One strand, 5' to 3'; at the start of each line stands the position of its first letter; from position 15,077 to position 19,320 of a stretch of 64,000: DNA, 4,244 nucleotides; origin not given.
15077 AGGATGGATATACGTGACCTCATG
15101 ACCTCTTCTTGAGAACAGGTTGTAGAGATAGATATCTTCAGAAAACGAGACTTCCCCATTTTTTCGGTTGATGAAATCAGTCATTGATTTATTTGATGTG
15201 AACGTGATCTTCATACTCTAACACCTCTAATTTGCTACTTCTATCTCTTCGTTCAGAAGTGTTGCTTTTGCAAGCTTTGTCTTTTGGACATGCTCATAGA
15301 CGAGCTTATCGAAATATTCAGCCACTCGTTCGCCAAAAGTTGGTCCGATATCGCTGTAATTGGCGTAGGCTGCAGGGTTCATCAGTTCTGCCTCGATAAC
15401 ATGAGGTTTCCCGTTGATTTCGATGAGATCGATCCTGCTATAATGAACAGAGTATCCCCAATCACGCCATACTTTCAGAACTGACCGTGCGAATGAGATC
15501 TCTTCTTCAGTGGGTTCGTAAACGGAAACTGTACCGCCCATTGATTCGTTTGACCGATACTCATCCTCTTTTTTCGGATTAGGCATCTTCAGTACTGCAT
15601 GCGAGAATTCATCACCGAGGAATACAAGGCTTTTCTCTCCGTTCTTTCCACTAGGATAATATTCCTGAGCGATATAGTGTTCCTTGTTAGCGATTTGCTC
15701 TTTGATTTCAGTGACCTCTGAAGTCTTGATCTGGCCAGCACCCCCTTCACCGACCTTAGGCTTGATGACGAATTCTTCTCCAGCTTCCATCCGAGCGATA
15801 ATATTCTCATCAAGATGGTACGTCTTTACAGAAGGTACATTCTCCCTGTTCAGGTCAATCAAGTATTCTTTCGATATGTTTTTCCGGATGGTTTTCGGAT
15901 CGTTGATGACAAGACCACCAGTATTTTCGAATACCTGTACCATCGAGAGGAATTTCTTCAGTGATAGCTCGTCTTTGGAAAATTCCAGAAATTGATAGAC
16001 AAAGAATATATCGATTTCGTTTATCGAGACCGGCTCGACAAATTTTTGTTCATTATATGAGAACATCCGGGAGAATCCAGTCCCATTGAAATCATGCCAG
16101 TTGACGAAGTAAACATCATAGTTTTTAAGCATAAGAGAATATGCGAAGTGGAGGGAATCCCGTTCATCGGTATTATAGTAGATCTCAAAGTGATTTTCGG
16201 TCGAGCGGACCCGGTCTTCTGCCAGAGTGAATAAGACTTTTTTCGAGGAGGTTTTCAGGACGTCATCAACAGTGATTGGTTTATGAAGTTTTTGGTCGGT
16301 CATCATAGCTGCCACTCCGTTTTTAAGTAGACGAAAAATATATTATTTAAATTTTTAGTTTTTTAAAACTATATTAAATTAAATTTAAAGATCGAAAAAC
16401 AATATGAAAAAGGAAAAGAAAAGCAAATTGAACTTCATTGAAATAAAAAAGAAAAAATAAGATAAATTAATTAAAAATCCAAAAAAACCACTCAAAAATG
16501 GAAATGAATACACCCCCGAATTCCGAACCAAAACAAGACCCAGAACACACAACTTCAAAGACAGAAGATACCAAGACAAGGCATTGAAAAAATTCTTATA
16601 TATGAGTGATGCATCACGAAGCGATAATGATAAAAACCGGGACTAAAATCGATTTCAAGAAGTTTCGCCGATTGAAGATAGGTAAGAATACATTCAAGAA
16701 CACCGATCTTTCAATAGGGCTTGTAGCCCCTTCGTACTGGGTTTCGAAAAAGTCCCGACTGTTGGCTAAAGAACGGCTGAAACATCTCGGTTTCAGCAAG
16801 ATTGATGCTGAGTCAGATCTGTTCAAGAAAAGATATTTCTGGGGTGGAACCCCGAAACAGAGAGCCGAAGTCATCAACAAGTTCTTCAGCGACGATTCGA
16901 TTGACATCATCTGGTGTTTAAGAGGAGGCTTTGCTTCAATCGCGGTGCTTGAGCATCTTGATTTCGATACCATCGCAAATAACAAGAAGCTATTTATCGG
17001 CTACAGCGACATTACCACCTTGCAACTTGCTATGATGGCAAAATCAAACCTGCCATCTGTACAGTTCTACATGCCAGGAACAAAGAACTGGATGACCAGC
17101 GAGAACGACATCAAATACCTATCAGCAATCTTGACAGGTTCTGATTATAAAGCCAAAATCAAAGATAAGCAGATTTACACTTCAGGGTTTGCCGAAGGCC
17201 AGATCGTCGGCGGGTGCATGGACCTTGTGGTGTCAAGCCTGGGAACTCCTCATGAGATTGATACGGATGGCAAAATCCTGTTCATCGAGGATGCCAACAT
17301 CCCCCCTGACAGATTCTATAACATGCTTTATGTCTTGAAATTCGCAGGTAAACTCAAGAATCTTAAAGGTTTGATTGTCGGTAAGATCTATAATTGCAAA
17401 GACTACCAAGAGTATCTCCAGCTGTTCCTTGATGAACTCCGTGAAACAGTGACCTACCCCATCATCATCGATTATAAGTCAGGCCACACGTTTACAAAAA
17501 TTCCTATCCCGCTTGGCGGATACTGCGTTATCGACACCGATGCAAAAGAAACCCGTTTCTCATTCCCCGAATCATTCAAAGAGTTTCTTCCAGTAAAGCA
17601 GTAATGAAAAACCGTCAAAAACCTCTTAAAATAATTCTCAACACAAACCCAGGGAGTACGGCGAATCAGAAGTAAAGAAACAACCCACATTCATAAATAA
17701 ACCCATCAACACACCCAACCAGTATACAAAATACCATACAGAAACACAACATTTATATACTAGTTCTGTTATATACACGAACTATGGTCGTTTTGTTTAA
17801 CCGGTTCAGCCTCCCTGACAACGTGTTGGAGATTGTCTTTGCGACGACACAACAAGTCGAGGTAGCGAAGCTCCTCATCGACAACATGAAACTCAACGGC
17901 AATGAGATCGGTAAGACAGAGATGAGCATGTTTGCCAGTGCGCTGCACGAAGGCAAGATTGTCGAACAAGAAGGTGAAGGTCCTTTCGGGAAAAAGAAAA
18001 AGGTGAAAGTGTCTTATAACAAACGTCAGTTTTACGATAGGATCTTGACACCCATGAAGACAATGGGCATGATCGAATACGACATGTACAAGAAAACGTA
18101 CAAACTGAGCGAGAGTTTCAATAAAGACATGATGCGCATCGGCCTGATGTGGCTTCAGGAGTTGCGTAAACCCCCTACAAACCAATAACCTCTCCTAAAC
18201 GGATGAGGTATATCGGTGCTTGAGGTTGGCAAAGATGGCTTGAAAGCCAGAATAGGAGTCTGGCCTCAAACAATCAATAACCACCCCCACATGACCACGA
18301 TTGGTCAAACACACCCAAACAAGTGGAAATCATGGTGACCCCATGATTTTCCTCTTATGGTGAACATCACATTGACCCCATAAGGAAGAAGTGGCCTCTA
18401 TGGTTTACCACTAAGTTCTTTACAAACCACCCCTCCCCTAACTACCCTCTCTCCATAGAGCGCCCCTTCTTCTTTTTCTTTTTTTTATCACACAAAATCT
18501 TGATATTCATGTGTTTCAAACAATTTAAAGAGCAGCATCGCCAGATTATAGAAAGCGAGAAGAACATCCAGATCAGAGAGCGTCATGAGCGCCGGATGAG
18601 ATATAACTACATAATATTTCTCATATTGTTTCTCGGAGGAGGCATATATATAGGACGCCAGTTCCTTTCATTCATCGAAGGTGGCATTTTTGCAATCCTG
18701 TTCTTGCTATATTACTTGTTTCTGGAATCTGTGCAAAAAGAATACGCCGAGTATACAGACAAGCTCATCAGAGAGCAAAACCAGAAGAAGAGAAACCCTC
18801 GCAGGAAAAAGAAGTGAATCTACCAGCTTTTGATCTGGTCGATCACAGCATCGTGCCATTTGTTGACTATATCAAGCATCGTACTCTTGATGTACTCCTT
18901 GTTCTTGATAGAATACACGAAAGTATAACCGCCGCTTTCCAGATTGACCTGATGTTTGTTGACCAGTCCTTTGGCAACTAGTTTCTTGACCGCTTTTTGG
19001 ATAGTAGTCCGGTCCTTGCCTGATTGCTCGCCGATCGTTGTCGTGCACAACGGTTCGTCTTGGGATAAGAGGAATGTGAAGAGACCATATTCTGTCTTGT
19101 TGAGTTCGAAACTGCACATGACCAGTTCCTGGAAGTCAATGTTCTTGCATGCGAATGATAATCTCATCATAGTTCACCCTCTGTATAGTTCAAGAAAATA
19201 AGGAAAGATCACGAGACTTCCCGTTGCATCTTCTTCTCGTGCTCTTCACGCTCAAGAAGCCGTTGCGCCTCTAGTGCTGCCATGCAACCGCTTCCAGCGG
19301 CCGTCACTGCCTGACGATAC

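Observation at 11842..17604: Amino-acid racemase, three ATP-grasp ligases and an LD-carboxypeptidase: candidate D-amino-acid peptide pathway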

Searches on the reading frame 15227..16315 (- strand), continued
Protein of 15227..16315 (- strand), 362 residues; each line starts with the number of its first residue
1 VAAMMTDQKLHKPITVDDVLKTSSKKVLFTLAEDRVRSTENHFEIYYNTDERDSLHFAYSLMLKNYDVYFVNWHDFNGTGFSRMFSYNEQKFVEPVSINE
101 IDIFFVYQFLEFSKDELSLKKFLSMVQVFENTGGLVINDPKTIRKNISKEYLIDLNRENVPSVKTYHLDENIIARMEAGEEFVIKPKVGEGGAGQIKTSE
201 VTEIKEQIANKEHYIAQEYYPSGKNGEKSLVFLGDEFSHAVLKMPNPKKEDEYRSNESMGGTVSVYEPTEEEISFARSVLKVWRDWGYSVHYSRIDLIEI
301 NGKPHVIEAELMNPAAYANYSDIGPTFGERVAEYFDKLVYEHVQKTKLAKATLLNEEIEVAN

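Call 103: search_protein_families(library=pfam, proteins=[L009:2367-3479:-, L035:1741-2880:+, L062:8663-9859:+, L052:8953-10014:-, L014:8578-9963:+, L013:5946-7865:-, L010:57-1385:+, L009:1057-2409:+, L055:3826-4929:-, L022:44-1222:-], max_evalue=0.0001)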
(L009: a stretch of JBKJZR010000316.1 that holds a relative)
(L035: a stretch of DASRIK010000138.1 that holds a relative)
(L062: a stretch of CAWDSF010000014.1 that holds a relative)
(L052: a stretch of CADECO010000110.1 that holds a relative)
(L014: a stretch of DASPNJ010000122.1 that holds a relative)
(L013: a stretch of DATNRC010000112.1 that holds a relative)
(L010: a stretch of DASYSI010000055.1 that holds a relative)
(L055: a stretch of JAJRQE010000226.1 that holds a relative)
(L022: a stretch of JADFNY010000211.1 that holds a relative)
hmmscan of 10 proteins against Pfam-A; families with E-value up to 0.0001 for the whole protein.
L009:2367-3479:- (370 aa): 1 family
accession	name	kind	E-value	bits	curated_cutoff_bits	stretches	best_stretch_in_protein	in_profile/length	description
PF03401.19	TctC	-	1.4e-46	159.7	27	1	91-367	2-274/274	Tripartite tricarboxylate transporter family receptor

L035:1741-2880:+ (379 aa): 1 family
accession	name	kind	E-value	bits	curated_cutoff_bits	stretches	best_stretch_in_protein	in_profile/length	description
PF03401.19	TctC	-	1.1e-61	209.2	27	1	105-374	3-272/274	Tripartite tricarboxylate transporter family receptor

L062:8663-9859:+ (398 aa): 0 families

L052:8953-10014:- (353 aa): 1 family
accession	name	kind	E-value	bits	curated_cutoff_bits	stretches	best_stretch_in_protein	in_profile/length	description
PF07555.19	NAGidase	-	8.8e-56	189.8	25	1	8-297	2-286/295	beta-N-acetylglucosaminidase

L014:8578-9963:+ (461 aa): 3 families
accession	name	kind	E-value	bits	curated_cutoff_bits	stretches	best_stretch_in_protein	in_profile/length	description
PF07732.21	Cu-oxidase_3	-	3.3e-43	147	21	1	44-156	5-118/119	Multicopper oxidase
PF07731.20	Cu-oxidase_2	-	2.6e-34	118.3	20.4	1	364-460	24-133/137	Multicopper oxidase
PF00394.28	Cu-oxidase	-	2.8e-15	57.2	21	1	197-285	37-133/157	Multicopper oxidase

L013:5946-7865:- (639 aa): 4 families
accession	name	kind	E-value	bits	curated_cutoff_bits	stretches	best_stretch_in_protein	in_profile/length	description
PF02806.24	Alpha-amylase_C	-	2.9e-25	88.9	21.2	1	539-637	1-94/95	Alpha amylase, C-terminal all-beta domain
PF02922.24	CBM_48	-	5.6e-23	81.5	22.4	1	31-114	1-82/83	Carbohydrate-binding module 48 (Isoamylase N-terminal domain)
PF00128.31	Alpha-amylase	-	5e-15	56.1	22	2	183-254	23-92/446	Alpha amylase, catalytic domain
PF22019.2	GlgB_N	-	1.7e-05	25.3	27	1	19-113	7-93/94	alpha-1,4-glucan branching enzyme GlgB, N-terminal domain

L010:57-1385:+ (442 aa): 2 families
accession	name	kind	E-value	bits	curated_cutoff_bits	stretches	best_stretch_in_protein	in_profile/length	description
PF03972.19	MmgE_PrpD_N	-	3.5e-55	187.3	32.1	1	2-221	24-241/244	MmgE/PrpD N-terminal domain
PF19305.4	MmgE_PrpD_C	-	1.9e-20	73.8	32.1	1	249-404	8-157/173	MmgE/PrpD C-terminal domain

L009:1057-2409:+ (450 aa): 0 families

L055:3826-4929:- (367 aa): 1 family
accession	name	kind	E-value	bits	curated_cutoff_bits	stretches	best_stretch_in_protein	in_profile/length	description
PF19328.4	DAP_DH_C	-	5.9e-97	323.7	23.3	1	150-354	1-204/206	2,4-diaminopentanoate dehydrogenase C-terminal domain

L022:44-1222:- (392 aa): 0 families

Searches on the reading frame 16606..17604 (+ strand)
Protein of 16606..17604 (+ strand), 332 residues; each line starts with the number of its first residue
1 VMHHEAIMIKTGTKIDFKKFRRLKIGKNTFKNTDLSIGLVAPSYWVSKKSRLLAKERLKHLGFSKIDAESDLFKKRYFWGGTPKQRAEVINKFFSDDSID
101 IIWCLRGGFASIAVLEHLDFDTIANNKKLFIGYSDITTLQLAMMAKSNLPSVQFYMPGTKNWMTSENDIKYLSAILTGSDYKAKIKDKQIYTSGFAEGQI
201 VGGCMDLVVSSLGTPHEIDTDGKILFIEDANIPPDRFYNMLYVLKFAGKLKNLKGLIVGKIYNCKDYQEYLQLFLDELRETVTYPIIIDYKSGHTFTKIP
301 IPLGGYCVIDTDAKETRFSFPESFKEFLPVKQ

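Call 3: search_protein_families(library=pfam, proteins=[window:16606-17604:+], max_evalue=0.1)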
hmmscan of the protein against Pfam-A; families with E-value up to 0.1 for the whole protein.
window:16606-17604:+ (332 aa): 2 families
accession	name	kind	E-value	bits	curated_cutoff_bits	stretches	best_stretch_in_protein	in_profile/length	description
PF02016.21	Peptidase_S66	-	8.6e-30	103.8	25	1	37-152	1-119/121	LD-carboxypeptidase N-terminal domain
PF17676.7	Peptidase_S66C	-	2.2e-26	93.2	23.7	1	197-307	1-118/120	LD-carboxypeptidase C-terminal domain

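Call 4: search_protein_families(library=ncbifam, proteins=[window:16606-17604:+], max_evalue=0.1)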
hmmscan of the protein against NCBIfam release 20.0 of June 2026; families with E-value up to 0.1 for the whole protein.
window:16606-17604:+ (332 aa): 1 family
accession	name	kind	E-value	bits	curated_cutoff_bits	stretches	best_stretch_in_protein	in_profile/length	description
NF008424.0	PRK11253.1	equivalog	3.1e-32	111.8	378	1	36-319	6-299/308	muramoyltetrapeptide carboxypeptidase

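Call 13: search_solved_structures(query=window:16606-17604:+, max_evalue=0.01)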
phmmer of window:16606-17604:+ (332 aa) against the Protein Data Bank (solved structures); distinct sequences matched with E-value up to 0.01: 28.
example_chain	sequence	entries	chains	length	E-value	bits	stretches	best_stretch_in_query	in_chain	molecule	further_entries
6uuk_A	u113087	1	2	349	7.2e-25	90.9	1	31-311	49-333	Muramoyltetrapeptide carboxypeptidase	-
3sr3_A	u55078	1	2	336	1.6e-22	83.2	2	37-157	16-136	Microcin immunity protein MccF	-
3tyx_A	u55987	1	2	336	1.7e-22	83.1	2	37-157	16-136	Microcin immunity protein MccF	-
3gjz_A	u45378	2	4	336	1.7e-22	83.1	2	37-157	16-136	Microcin immunity protein MccF | Microcin C7 self-immunity protein mccF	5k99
3u1b_A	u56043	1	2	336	2.3e-22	82.7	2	37-157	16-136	Microcin immunity protein MccF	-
3t5m_A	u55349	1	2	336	4.4e-22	81.8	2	37-157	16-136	Microcin immunity protein MccF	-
4jvo_A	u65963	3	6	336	1.1e-20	77.2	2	37-157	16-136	Microcin immunity protein MccF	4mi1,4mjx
5usd_A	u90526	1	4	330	1.2e-20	77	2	45-150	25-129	Peptidase S66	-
4e5s_A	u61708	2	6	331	1.2e-20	77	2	45-150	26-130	MccFlike protein (BA_5613) | LD-carboxypeptidase family protein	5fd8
3tlz_A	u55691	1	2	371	3e-19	72.4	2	42-158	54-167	MccF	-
3tlb_A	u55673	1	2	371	3.1e-19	72.4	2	42-158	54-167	MccF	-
3tla_A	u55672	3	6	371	3.1e-19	72.4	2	42-158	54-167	MccF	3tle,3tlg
3tlc_A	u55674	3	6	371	8e-19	71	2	42-158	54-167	MccF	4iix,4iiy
3tly_A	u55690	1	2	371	1.2e-18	70.5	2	42-158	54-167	MccF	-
5f1y_A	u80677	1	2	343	2e-18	69.7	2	193-322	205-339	MccC family protein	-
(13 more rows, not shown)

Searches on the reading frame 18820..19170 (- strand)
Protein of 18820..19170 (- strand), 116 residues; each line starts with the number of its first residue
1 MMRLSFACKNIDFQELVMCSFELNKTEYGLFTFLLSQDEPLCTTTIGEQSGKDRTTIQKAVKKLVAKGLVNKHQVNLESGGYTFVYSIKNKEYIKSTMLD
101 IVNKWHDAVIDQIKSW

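Call 3: search_protein_families(library=pfam, proteins=[window:18820-19170:-], max_evalue=0.1)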
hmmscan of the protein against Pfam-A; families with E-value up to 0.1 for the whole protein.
window:18820-19170:- (116 aa): 13 families
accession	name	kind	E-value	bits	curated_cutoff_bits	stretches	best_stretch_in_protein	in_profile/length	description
PF01978.25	TrmB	-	9.4e-10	38.7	25.6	1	20-88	3-64/68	Sugar-specific transcriptional regulator TrmB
PF21984.2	DnaD_N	-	2.2e-05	25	27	1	43-107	38-99/101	DnaD N-terminal domain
PF13730.12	HTH_36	-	8.4e-05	22.7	25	1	42-70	27-55/55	Helix-turn-helix domain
PF22381.2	Staph_reg_Sar_Rot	-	0.00018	21.9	27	1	16-73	5-61/85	Transcriptional regulator SarA/Rot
PF12802.13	MarR_2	-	0.00024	21.6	27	1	23-70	3-50/61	MarR family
PF01047.28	MarR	-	0.0013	19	24.6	1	34-73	11-50/59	MarR family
PF13412.12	HTH_24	-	0.0015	18.5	21.9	1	34-70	11-47/48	Winged helix-turn-helix DNA-binding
PF03965.22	Penicillinase_R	-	0.0021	18.8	22.6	1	46-106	27-84/115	Penicillinase repressor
PF08279.18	HTH_11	-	0.0029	17.9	25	1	32-82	7-54/55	HTH domain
PF00392.27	GntR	-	0.01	15.9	27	1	46-73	30-57/64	Bacterial regulatory proteins, gntR family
PF14502.12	HTH_41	-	0.042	13.7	25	1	55-70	21-36/48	Helix-turn-helix domain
PF04182.18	B-block_TFIIIC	-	0.054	14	22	1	49-94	27-60/73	B-block binding subunit of TFIIIC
PF16887.10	DUF5081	-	0.071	12.6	27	1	52-98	36-79/231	Domain of unknown function (DUF5081)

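Call 4: search_protein_families(library=ncbifam, proteins=[window:18820-19170:-], max_evalue=0.1)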
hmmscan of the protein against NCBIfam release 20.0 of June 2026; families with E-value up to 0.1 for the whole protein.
window:18820-19170:- (116 aa): 11 families
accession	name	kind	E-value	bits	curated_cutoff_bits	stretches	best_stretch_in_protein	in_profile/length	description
NF053606.1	Sta1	subfamily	1e-13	51.2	80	1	9-105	4-100/100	Sta1 family transcriptional regulator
NF040939.2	trans_reg_lrs14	equivalog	3.5e-12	46.3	90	1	9-98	5-95/103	Lrs14 family HTH-type transcriptional regulator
TIGR01884.1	cas_HTH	subfamily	0.00038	19.9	60.2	1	14-73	131-189/202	CRISPR-associated CARF protein Csa3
NF053814.1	teico_TcaR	equivalog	0.00043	20.4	170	1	33-103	45-116/151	MarR family transcriptional regulator TcaR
TIGR01889.1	Staph_reg_Sar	paralog_domain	0.00048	20.4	62.6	1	12-73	12-76/109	staphylococcal accessory regulator family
NF045593.1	bilirub_TF_BilQ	equivalog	0.0028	17.3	125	1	12-114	14-117/135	bilirubin utilization transcriptional regulator BilQ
NF033788.1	HTH_metalloreg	subfamily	0.021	14.6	55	1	34-75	19-60/77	metalloregulator ArsR/SmtB family transcription factor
TIGR02944.1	suf_reg_Xantho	equivalog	0.026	14.9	110.65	1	36-90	21-73/130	SUF system Fe-S cluster assembly regulator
TIGR01306.1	GMP_reduct_2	equivalog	0.026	14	465.65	1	56-114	70-129/321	GMP reductase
NF040820.1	trans_reg_LrpA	equivalog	0.044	13.7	250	1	34-89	12-68/141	HTH-type transcriptional regulator LrpA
TIGR02018.2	his_ut_repres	equivalog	0.096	12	220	0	48-74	31-57/226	histidine utilization transcriptional repressor HutC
